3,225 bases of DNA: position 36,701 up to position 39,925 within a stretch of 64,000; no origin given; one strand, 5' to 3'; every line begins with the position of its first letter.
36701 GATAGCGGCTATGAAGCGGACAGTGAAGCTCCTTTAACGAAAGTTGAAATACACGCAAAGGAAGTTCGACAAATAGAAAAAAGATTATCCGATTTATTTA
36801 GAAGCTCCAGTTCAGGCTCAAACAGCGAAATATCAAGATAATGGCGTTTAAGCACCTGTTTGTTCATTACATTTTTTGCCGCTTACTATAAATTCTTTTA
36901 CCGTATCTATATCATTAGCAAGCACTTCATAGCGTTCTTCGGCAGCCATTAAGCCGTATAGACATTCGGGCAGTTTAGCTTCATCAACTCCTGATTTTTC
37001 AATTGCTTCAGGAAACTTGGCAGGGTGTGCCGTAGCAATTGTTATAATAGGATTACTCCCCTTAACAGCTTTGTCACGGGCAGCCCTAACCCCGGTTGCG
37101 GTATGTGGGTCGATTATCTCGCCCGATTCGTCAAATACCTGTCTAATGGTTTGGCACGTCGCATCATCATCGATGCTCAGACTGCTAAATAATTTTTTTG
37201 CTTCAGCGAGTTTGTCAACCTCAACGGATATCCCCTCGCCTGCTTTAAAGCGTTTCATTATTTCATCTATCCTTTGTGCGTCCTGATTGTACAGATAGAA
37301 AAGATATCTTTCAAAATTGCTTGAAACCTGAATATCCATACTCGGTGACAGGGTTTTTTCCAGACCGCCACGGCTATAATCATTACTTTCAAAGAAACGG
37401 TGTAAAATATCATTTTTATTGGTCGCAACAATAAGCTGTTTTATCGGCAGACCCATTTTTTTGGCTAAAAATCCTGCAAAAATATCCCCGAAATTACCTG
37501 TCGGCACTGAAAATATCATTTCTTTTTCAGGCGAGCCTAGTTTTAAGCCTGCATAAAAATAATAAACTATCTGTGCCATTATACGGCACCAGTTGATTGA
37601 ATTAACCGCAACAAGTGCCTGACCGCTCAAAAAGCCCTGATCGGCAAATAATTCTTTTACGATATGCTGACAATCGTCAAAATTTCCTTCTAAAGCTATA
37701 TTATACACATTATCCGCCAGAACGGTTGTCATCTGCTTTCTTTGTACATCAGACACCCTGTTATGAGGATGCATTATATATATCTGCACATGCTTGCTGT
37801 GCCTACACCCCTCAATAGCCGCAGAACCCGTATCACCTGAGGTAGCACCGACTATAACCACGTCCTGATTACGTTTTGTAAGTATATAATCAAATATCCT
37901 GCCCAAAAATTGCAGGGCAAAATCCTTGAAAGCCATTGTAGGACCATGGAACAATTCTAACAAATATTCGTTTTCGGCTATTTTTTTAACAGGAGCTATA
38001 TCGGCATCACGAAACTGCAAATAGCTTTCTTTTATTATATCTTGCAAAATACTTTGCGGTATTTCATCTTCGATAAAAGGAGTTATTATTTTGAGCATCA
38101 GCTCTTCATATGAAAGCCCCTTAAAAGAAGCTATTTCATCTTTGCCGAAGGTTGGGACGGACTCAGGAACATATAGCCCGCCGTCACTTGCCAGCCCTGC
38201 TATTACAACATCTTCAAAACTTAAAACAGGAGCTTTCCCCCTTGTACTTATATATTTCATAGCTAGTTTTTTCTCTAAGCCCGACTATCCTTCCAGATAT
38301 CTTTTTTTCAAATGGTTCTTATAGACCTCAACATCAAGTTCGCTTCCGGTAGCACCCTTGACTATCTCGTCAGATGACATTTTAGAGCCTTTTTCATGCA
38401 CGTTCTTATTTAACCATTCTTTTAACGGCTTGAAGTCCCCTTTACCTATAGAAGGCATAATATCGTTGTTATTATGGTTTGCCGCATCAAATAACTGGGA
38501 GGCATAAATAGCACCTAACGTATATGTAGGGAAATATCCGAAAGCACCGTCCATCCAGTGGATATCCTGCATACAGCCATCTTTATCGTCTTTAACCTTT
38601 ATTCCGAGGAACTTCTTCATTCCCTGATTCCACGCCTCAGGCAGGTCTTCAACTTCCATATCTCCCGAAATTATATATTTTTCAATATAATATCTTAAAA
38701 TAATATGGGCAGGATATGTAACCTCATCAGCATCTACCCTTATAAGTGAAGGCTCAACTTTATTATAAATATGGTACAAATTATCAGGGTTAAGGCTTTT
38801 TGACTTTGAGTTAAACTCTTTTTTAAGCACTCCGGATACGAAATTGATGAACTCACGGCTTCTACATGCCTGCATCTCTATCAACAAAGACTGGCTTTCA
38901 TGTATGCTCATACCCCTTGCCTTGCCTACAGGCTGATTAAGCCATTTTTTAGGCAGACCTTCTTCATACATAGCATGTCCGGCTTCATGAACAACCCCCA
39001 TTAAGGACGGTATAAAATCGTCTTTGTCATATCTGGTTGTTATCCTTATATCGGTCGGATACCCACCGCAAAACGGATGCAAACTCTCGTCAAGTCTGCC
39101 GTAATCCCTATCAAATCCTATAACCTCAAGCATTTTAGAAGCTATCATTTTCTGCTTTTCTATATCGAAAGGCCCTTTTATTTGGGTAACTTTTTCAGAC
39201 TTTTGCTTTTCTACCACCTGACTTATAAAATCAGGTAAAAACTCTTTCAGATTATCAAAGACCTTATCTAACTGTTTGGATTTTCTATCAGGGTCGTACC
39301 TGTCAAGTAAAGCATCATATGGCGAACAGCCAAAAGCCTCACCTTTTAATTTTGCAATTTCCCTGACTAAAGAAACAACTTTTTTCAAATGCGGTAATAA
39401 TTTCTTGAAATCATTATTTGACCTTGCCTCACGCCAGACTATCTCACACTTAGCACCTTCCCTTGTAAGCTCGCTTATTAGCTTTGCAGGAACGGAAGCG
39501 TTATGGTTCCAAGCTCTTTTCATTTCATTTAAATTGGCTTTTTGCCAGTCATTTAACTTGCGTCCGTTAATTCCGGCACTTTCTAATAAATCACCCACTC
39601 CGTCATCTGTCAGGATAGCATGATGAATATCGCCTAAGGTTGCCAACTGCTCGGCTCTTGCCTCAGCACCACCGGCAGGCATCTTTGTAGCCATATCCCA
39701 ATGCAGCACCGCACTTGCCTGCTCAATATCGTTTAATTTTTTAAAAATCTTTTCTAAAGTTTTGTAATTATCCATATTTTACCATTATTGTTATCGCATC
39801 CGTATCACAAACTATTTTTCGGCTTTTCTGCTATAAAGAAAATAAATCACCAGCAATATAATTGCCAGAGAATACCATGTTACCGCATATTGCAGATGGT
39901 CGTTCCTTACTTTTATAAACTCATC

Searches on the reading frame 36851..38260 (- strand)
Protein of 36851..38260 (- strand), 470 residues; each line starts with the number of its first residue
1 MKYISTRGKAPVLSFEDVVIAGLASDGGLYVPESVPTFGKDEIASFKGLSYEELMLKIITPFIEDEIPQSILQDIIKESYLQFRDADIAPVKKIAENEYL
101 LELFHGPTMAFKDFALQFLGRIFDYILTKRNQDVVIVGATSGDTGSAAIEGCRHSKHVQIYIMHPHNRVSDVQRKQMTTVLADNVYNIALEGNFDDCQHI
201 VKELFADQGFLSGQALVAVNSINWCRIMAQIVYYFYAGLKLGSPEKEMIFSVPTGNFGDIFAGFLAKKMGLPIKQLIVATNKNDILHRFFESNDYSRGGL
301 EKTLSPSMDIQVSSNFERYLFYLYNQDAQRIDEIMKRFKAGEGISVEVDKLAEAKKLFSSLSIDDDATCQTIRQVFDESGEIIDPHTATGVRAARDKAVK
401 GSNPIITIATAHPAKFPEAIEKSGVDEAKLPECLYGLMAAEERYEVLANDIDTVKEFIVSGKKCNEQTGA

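Call 75: search_protein_families(library=pfam, max_evalue=0.00001, proteins=[window:36851-38260:-])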
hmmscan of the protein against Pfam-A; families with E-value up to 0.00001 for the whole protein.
window:36851-38260:- (470 aa): 3 families
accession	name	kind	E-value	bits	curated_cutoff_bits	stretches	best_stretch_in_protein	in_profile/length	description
PF14821.11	Thr_synth_N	-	3.4e-29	101.3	25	1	2-80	1-79/79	Threonine synthase N terminus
PF00291.31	PALP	-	4.8e-22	79.1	35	1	101-409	28-293/295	Pyridoxal-phosphate dependent enzyme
PF24857.1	THR4_C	-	4.6e-10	39.9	27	1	387-459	1-84/85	Threonine synthase, C-terminal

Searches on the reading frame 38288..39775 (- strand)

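Call 75: search_protein_families(library=pfam, max_evalue=0.00001, proteins=[window:38288-39775:-])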
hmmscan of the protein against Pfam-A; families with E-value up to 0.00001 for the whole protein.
window:38288-39775:- (496 aa): 1 family
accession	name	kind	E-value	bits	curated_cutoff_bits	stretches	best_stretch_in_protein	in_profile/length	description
PF02074.21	Peptidase_M32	-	2.9e-169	564.2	25.1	1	7-493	2-489/489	Carboxypeptidase Taq (M32) metallopeptidase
